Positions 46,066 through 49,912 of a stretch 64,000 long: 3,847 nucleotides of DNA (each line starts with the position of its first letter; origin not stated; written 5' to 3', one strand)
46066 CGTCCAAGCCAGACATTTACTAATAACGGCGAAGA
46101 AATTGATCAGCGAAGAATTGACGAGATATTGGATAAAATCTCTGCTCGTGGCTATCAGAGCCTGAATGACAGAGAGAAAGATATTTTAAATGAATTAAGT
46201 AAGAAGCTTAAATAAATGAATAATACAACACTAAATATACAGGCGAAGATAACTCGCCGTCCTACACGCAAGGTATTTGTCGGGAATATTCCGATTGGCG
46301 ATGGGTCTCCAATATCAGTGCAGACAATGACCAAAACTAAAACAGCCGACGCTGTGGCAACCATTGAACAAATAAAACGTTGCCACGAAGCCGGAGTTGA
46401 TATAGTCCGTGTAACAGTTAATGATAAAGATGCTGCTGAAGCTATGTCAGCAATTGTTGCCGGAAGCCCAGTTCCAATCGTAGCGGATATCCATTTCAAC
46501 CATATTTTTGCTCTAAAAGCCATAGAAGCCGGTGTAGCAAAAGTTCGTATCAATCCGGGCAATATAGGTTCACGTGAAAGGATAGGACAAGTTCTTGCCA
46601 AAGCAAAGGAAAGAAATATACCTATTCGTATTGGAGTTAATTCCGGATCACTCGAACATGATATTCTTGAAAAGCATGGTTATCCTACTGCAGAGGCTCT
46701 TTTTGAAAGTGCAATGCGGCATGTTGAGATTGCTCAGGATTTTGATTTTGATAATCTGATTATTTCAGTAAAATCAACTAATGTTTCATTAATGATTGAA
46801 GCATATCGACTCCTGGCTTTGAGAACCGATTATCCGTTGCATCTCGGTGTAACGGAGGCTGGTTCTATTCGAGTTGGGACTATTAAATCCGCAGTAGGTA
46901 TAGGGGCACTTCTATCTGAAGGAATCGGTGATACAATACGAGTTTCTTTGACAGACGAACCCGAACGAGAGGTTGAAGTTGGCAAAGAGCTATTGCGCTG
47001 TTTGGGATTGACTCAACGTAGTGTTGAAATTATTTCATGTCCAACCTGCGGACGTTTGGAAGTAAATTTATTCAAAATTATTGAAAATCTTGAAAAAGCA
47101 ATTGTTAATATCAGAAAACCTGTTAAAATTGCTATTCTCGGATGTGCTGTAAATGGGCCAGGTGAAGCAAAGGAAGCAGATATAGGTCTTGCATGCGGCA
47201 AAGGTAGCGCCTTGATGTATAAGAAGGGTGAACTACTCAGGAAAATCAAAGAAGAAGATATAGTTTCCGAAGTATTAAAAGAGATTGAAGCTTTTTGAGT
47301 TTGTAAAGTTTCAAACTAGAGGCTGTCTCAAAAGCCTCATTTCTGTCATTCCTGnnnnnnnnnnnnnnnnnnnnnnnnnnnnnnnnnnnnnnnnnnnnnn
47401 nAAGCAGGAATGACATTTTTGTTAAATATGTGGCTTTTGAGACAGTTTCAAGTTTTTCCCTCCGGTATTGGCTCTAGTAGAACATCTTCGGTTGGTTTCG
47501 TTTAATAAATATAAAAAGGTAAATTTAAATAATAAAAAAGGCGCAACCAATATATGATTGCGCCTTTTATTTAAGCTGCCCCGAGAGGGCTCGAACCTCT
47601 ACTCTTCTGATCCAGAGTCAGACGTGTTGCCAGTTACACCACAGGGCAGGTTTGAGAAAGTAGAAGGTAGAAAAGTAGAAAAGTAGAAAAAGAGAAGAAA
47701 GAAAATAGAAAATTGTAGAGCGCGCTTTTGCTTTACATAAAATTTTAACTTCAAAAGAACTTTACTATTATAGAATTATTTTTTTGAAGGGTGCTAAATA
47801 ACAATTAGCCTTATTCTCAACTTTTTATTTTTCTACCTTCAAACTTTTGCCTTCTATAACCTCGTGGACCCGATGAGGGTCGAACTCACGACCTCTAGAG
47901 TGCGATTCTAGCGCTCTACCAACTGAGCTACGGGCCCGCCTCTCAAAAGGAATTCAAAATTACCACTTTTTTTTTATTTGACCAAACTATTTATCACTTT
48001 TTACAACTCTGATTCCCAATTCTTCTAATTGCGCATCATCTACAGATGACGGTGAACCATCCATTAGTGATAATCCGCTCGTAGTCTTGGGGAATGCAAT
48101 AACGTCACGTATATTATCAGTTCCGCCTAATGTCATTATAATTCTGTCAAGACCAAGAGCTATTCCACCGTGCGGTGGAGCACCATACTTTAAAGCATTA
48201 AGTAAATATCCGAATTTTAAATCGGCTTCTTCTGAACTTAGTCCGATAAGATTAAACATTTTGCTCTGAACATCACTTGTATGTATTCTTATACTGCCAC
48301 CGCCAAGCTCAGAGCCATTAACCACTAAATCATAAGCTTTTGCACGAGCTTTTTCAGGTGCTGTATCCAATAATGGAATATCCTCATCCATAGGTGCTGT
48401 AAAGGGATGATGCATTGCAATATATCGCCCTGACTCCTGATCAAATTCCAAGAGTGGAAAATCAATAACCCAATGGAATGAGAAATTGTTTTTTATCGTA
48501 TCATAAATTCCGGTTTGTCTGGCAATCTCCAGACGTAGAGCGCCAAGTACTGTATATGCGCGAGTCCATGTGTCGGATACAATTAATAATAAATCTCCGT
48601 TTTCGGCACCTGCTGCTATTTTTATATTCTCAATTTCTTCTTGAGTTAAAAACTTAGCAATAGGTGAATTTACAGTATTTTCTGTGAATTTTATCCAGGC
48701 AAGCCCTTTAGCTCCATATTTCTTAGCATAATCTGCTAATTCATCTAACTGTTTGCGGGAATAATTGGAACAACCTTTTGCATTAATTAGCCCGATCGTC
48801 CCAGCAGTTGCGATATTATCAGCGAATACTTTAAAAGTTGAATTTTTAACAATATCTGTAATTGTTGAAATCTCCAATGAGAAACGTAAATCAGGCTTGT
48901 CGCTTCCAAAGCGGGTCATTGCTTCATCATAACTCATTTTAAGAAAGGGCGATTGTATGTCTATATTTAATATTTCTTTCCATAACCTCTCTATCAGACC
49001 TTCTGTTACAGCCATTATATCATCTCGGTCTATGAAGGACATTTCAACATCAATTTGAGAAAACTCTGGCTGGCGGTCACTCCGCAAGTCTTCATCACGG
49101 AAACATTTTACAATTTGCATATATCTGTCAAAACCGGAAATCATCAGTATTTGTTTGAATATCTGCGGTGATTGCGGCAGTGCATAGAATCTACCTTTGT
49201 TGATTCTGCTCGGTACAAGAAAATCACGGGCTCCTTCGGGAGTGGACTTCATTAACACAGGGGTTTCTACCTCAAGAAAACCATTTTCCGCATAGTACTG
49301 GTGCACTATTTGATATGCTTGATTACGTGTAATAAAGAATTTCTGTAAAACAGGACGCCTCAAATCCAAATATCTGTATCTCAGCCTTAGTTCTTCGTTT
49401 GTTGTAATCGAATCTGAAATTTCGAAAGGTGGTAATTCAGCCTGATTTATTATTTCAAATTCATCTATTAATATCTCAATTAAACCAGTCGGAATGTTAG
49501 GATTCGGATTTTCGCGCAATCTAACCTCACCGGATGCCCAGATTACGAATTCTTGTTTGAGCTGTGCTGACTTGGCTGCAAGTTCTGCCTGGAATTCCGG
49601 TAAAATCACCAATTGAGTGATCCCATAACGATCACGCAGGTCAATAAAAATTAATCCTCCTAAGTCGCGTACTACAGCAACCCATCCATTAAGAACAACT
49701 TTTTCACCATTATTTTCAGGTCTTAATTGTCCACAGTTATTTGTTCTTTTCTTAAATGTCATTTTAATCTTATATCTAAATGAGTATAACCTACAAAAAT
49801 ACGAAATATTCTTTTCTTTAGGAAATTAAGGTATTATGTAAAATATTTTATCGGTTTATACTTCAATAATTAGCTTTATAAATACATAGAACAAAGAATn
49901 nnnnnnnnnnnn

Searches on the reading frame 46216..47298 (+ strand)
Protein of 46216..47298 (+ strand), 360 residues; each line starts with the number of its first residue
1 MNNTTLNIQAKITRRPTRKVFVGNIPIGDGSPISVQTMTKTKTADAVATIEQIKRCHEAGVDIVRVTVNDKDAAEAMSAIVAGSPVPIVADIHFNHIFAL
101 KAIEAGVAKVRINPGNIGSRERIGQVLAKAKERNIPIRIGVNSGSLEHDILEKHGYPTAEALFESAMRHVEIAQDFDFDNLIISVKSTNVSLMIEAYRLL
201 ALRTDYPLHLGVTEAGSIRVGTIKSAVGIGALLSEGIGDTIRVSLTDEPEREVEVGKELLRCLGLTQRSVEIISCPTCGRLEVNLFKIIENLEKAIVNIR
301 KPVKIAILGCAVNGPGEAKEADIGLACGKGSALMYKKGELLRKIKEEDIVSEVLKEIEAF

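Call 62: search_protein_families(library=pfam, proteins=[window:46216-47298:+], max_evalue=0.00001)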
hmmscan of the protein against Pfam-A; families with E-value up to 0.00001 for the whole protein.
window:46216-47298:+ (360 aa): 1 family
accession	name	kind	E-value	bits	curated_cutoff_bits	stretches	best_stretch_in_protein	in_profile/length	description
PF04551.19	GcpE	-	2.5e-146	487.5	32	1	17-358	1-342/343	GcpE protein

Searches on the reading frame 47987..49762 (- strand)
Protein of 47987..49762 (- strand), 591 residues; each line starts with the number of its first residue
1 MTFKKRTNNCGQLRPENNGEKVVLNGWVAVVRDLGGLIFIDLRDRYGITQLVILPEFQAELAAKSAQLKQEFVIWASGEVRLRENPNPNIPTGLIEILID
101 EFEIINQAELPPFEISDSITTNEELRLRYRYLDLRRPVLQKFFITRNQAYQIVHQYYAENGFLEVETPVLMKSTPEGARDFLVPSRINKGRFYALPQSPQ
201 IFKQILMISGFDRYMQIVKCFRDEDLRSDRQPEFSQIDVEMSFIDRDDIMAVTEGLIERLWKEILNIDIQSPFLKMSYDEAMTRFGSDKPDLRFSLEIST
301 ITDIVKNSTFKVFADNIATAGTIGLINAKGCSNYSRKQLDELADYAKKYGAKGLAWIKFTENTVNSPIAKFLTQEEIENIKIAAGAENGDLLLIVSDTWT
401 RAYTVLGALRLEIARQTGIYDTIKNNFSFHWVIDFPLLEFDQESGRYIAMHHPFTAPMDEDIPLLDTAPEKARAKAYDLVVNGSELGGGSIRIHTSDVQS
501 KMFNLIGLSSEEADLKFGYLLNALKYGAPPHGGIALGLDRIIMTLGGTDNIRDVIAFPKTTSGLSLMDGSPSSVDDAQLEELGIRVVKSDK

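Call 62: search_protein_families(library=pfam, proteins=[window:47987-49762:-], max_evalue=0.00001)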
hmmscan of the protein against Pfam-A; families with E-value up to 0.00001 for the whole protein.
window:47987-49762:- (591 aa): 3 families
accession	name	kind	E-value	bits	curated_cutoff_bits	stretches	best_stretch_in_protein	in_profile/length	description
PF00152.25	tRNA-synt_2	-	1.2e-121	406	25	1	122-560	1-307/308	tRNA synthetases class II (D, K and N)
PF02938.19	GAD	-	2.6e-25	88.9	23.4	1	313-405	1-94/95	GAD domain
PF01336.31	tRNA_anti-codon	-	1.4e-12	47.8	27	1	22-105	1-75/75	OB-fold nucleic acid binding domain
